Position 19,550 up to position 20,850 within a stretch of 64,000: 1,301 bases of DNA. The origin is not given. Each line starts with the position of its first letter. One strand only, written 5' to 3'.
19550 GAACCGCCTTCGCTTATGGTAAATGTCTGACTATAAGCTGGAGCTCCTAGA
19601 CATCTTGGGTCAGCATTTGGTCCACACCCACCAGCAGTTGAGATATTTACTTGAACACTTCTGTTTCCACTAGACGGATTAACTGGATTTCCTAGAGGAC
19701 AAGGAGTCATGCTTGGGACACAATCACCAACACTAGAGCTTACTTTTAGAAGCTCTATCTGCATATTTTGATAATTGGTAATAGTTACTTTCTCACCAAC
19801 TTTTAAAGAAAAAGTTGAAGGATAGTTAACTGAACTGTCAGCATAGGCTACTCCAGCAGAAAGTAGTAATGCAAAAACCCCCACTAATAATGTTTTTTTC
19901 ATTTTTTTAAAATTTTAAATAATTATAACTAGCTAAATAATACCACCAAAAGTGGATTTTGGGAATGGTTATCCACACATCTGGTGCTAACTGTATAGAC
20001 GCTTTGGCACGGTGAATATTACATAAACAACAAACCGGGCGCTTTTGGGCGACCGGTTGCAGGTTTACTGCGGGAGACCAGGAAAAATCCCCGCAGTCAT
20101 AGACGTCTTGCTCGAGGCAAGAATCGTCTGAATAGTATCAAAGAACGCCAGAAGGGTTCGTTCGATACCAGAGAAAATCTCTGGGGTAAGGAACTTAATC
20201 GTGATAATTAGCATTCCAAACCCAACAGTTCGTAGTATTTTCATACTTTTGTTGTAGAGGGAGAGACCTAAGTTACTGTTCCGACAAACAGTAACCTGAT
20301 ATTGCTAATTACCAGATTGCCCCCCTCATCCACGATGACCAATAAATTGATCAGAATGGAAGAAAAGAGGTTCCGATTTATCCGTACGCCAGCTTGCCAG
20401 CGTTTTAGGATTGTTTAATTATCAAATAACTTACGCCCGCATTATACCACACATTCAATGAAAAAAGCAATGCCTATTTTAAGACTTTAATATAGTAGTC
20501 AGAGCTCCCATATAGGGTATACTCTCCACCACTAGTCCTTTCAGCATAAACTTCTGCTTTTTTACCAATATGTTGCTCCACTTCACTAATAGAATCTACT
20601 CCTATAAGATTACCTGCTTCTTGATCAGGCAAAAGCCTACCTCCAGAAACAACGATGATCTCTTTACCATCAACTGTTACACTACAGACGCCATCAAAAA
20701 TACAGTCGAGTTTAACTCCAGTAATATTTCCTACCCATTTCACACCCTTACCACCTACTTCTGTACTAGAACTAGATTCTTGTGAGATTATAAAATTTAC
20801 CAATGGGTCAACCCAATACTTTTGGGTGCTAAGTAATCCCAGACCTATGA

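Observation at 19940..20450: ~500-nt ORF-free, hairpin-dense, G+C-enriched unit with promoter and terminator: candidate large structured RNA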

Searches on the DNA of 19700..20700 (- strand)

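Call 4: search_rna_families(source=window, start=19700, end=20700, threshold=evalue, max_evalue=10, show_alignments=3)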
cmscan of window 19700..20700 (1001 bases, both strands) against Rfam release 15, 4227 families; matches with E-value up to 10: 3.
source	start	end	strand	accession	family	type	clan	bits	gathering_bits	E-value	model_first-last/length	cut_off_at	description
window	19902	19997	+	RF02414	rli60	Gene; sRNA;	-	20.5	60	6.4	1-191/191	no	Listeria sRNA rli60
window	19833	19945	-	RF00421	SNORA32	Gene; snRNA; snoRNA; HACA-box;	-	18.2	60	6.2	1-121/121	no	Small nucleolar RNA SNORA32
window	19776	19838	+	RF04066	mir-1256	Gene; miRNA;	-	14.9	70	9.7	1-70/70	no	mir-1256 microRNA precursor family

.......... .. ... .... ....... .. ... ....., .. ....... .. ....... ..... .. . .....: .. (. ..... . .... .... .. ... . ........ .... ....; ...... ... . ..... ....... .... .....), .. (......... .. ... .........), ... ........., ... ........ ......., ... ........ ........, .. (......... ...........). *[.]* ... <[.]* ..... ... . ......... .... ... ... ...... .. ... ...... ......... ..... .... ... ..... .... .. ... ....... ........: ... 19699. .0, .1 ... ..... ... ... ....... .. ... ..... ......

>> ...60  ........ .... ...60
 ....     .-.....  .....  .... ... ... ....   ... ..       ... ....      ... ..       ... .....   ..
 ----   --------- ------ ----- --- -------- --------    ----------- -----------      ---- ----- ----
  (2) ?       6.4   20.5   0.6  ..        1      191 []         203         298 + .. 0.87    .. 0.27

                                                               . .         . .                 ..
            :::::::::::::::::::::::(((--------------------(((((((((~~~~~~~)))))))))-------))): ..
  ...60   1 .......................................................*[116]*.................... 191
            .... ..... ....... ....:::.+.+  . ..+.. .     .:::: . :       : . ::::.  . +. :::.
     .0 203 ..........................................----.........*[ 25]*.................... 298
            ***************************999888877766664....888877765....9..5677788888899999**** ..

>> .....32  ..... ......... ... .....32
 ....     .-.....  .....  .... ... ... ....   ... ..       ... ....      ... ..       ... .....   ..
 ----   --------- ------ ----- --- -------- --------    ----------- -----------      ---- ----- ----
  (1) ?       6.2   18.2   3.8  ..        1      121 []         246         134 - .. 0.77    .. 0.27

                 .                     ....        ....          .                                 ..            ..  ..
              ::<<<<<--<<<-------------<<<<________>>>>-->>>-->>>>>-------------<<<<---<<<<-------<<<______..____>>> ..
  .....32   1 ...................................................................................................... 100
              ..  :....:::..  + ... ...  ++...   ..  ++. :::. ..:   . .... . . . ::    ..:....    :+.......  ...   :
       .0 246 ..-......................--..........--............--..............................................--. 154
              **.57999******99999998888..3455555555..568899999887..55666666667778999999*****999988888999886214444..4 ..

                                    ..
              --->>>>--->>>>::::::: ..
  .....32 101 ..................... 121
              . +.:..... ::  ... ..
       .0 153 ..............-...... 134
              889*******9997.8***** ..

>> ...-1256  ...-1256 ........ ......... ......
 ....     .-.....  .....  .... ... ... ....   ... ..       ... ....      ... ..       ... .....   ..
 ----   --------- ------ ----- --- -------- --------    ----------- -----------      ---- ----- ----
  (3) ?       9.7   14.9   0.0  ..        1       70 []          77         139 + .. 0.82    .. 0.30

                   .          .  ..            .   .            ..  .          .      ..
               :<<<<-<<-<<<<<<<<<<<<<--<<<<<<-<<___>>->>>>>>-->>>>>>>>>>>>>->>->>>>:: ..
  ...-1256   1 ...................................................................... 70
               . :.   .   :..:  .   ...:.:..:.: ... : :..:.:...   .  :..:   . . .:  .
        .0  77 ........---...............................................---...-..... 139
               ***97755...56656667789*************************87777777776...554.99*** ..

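Call 33: build_rna_model(alignment_id=A4, structure=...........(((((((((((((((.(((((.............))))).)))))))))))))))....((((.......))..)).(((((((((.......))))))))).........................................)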
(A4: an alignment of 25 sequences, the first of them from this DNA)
Model R1 built from alignment A4 (25 sequences, 154 columns); structure: as given.
model positions 136; base pairs 33; branch points 2; effective number of sequences 4.68; information 0.59 bits per position. Calibrated on 0.2 Mb of random sequence (short: E-values are rough).
structure used (alignment columns):
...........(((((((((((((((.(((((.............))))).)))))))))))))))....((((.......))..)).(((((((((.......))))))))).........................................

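Call 35: search_with_rna_model(model_id=R1, sources=[window, L001, L002, L003, L004, L005, L006, L007, L008, L010, L011, L012, L013, L014, L015, L016, L017, L018, L019, L020, L021, L022, L023, L024, L025, L026, L027, L028, L029], max_evalue=1, make_alignment=true)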
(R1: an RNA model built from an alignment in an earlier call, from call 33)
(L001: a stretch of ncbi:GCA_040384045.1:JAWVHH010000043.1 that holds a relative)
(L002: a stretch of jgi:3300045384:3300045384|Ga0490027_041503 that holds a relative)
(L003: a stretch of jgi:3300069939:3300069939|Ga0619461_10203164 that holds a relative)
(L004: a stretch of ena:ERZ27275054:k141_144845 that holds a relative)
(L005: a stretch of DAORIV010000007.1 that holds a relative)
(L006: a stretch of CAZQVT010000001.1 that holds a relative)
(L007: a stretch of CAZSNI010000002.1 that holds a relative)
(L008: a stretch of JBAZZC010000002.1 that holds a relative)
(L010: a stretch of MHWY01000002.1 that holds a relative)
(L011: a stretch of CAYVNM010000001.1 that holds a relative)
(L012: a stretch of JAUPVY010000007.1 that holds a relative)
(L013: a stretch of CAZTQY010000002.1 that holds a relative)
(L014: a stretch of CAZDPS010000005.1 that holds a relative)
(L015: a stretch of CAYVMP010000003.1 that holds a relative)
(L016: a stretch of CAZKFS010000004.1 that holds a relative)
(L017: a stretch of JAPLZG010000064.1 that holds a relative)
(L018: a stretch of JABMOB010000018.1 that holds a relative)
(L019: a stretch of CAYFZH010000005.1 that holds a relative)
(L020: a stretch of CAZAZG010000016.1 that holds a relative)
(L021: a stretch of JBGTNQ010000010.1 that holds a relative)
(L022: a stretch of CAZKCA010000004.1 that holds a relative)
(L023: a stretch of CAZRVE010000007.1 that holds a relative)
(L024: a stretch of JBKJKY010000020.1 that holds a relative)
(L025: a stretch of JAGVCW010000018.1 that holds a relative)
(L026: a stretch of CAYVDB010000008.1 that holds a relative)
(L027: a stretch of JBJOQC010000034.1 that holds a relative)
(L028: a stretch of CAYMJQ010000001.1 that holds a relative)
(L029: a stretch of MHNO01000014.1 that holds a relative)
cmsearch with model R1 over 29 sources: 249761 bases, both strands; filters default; matches with E-value up to 1: 31.
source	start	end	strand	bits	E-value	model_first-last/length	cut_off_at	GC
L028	3869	4006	+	136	3.5e-26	1-136/136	no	0.35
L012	3868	4006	+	135.6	4.3e-26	1-136/136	no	0.4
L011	1912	2047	+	133.4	1.3e-25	1-136/136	no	0.43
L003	318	460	+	130.5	5.2e-25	1-136/136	no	0.45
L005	2065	2203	+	123.6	1.5e-23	1-136/136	no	0.35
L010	3867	4006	+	120.6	6.6e-23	1-136/136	no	0.44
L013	228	357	+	118.6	1.8e-22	1-136/136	no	0.4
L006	3865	4006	+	115.8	6.9e-22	1-136/136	no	0.42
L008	3870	4006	+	115.5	8.2e-22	1-136/136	no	0.4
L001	4962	5096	+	115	1.1e-21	1-136/136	no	0.41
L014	3851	4006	+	111.5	5.9e-21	1-136/136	no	0.47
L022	3877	4006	+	111.4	6.1e-21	1-136/136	no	0.43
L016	2994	3132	+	108.1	3e-20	1-136/136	no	0.44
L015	3873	4006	+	106.6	6.5e-20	1-136/136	no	0.5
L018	3840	4006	+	99.4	2.1e-18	1-136/136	no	0.5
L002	348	486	+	98.9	2.7e-18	1-136/136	no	0.45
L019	3878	4006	+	96.7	8.4e-18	1-136/136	no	0.49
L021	3872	4006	+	96.4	9.2e-18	1-136/136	no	0.46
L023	3880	4006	+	89.6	2.6e-16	1-136/136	no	0.47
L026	3879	4006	+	88.3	5.1e-16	1-136/136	no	0.45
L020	3874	4006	+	88.3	5.1e-16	1-136/136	no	0.46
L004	83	210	+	88.1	5.6e-16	1-136/136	no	0.52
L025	3878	4006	+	84.4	3.4e-15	1-136/136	no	0.5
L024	3843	4006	+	81.4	1.5e-14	1-136/136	no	0.42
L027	3864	4006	+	78.1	7.4e-14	1-136/136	no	0.42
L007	3862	4006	+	77.2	1.2e-13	1-136/136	no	0.45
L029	3871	4006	+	45.1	7.7e-07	1-136/136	no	0.46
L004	49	138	-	22.7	0.047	12-132/136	no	0.42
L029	3817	3941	-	19.2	0.25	1-136/136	no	0.42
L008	3818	3941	-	17.5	0.57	1-136/136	no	0.31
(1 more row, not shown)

Alignment A5: 31 matches aligned to the model, 223 columns, each read 5' to 3' on its own strand. Consensus structure (alignment columns), stored with it:
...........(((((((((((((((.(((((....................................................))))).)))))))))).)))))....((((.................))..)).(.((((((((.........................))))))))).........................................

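Call 38: search_with_rna_model(model_id=R1, sources=[L030, L031, L032, L033, L034, L035, L036, L037, L038, L039, L040, L041, L042, L043, L044, L045, L046, L047, L048, L049, L050, L051, L052, L053, L054, L055], max_evalue=0.01)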
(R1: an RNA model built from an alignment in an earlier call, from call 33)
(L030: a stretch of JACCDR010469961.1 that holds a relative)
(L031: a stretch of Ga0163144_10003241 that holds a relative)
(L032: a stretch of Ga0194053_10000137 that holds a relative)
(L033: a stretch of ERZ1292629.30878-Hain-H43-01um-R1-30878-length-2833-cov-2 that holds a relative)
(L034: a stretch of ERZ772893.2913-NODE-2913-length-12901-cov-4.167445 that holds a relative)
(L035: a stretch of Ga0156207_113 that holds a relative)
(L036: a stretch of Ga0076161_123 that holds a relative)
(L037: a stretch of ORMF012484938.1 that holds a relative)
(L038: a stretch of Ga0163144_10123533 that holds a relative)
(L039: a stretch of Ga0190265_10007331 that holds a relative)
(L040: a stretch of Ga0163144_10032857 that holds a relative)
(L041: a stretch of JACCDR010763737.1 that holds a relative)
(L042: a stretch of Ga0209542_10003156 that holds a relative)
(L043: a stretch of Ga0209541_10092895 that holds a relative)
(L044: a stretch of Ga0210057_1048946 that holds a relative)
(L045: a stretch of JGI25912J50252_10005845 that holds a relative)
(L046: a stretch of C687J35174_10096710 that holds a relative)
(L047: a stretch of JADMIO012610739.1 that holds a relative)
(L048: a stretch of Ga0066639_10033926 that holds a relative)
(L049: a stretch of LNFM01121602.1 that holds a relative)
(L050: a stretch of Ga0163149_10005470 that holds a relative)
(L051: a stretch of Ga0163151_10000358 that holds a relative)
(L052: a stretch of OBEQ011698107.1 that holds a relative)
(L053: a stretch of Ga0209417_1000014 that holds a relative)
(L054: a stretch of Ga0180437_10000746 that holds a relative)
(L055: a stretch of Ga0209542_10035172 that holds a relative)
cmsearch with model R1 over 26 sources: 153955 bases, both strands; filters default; matches with E-value up to 0.01: 22.
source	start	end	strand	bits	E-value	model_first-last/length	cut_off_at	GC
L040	1910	2057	-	123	1.3e-23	1-136/136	no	0.34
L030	742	880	-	121.2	3.1e-23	1-136/136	no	0.4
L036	9138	9277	+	120.6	4.1e-23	1-136/136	no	0.44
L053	4329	4468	-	120.6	4.1e-23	1-136/136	no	0.44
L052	782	914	+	113.6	1.3e-21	1-136/136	no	0.44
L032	2488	2624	-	113.4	1.4e-21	1-136/136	no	0.47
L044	2845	2974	-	111.7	3.3e-21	1-136/136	no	0.42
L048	324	453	+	111.7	3.3e-21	1-136/136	no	0.42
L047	4632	4762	-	110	7.6e-21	1-136/136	no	0.39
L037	2199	2336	+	105.2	7.9e-20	1-136/136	no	0.4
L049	752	885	-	102.6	2.8e-19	1-136/136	no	0.46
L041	3250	3386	-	95.4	9.4e-18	1-136/136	no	0.43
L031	2673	2801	-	90.3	1.1e-16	1-136/136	no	0.46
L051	523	651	+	90.3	1.1e-16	1-136/136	no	0.46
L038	3319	3451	-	88.3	3.2e-16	1-136/136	no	0.46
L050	2914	3046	-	88.3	3.2e-16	1-136/136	no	0.46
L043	2949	3078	+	82.5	5.3e-15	1-136/136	no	0.48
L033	1172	1319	-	74.3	2.9e-13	1-136/136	no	0.5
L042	2919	3066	+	69.2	3.6e-12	1-136/136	no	0.53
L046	52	199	-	69.2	3.6e-12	1-136/136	no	0.53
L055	6799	6946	+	67.1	9.9e-12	1-136/136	no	0.55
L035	8983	9128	-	64.6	3.5e-11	1-136/136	no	0.54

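Call 40: search_with_rna_model(model_id=R1, sources=[window, L001, L002, L003, L004, L005, L006, L007, L008, L010, L011, L012, L013, L014, L015, L016, L018, L019, L020, L021, L022, L023, L024, L025, L026, L027, L028, L029, L030, L031, L032, L033, L035, L036, L037, L038, L040, L041, L042, L043, L044, L047, L049, L052, L055], max_evalue=0.00001, make_alignment=true)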
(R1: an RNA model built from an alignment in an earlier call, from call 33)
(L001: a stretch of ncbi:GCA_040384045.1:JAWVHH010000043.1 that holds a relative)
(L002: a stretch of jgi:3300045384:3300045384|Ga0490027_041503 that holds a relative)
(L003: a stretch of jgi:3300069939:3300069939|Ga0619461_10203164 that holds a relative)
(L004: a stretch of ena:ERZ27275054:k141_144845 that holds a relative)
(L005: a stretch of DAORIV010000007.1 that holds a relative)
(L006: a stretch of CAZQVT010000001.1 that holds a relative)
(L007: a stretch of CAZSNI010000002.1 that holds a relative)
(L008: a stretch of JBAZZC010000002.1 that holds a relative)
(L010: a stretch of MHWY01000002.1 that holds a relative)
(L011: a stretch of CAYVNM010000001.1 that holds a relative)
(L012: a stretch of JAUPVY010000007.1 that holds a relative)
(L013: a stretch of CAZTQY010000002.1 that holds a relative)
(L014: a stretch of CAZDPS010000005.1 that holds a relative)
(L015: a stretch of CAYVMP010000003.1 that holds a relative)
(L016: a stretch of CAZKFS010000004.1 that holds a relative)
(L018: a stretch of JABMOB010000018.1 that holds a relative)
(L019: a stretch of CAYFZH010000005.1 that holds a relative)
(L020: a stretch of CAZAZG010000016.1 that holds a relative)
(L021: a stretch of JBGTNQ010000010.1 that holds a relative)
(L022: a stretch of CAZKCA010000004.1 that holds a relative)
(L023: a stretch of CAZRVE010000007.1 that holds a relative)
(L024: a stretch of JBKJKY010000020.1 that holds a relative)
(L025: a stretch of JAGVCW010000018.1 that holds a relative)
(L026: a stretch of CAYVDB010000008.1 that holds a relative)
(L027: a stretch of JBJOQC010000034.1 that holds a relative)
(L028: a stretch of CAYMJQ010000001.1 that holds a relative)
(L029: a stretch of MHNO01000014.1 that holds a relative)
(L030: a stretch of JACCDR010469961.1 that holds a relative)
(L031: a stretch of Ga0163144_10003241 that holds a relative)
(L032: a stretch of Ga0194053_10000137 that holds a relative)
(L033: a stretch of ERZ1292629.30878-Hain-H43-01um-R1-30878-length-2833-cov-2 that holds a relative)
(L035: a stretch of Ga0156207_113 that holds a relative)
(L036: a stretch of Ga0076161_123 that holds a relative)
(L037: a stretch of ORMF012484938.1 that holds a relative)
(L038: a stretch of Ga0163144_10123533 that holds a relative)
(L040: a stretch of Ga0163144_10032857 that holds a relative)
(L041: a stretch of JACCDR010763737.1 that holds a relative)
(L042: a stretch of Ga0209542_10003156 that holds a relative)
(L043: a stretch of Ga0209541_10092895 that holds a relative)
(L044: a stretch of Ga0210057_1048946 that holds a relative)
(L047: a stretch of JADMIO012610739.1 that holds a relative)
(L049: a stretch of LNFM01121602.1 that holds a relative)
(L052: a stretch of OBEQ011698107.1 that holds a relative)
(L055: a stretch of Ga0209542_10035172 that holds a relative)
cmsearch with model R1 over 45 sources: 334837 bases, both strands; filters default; matches with E-value up to 0.00001: 45.
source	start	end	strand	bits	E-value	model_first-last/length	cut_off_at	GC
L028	3869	4006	+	136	4.7e-26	1-136/136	no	0.35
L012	3868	4006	+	135.6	5.8e-26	1-136/136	no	0.4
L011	1912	2047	+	133.4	1.7e-25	1-136/136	no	0.43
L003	318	460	+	130.5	7e-25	1-136/136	no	0.45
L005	2065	2203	+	123.6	2e-23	1-136/136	no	0.35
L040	1910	2057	-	123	2.7e-23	1-136/136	no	0.34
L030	742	880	-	121.2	6.8e-23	1-136/136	no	0.4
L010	3867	4006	+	120.6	8.9e-23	1-136/136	no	0.44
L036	9138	9277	+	120.6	8.9e-23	1-136/136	no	0.44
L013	228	357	+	118.6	2.4e-22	1-136/136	no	0.4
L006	3865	4006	+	115.8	9.2e-22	1-136/136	no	0.42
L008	3870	4006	+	115.5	1.1e-21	1-136/136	no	0.4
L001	4962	5096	+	115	1.4e-21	1-136/136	no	0.41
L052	782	914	+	113.6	2.8e-21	1-136/136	no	0.44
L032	2488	2624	-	113.4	3e-21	1-136/136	no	0.47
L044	2845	2974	-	111.7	7.2e-21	1-136/136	no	0.42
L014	3851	4006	+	111.5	7.9e-21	1-136/136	no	0.47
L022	3877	4006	+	111.4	8.2e-21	1-136/136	no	0.43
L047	4632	4762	-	110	1.7e-20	1-136/136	no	0.39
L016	2994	3132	+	108.1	4e-20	1-136/136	no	0.44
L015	3873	4006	+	106.6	8.7e-20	1-136/136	no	0.5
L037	2199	2336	+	105.2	1.7e-19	1-136/136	no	0.4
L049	752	885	-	102.6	6e-19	1-136/136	no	0.46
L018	3840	4006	+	99.4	2.9e-18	1-136/136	no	0.5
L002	348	486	+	98.9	3.6e-18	1-136/136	no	0.45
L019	3878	4006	+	96.7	1.1e-17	1-136/136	no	0.49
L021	3872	4006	+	96.4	1.2e-17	1-136/136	no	0.46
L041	3250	3386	-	95.4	2.1e-17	1-136/136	no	0.43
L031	2673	2801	-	90.3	2.5e-16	1-136/136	no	0.46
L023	3880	4006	+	89.6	3.5e-16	1-136/136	no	0.47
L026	3879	4006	+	88.3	6.8e-16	1-136/136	no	0.45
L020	3874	4006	+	88.3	6.9e-16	1-136/136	no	0.46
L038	3319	3451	-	88.3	6.9e-16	1-136/136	no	0.46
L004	83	210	+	88.1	7.5e-16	1-136/136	no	0.52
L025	3878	4006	+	84.4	4.6e-15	1-136/136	no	0.5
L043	2949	3078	+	82.5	1.2e-14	1-136/136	no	0.48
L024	3843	4006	+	81.4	2e-14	1-136/136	no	0.42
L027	3864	4006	+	78.1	1e-13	1-136/136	no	0.42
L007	3862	4006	+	77.2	1.6e-13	1-136/136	no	0.45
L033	1172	1319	-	74.3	6.3e-13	1-136/136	no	0.5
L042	2919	3066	+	69.2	7.9e-12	1-136/136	no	0.53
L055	6799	6946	+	67.1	2.1e-11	1-136/136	no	0.55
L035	8983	9128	-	64.6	7.5e-11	1-136/136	no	0.54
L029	3871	4006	+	45.1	1e-06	1-136/136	no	0.46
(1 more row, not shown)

Alignment A6: 45 matches aligned to the model, 201 columns, each read 5' to 3' on its own strand. Consensus structure (alignment columns), stored with it:
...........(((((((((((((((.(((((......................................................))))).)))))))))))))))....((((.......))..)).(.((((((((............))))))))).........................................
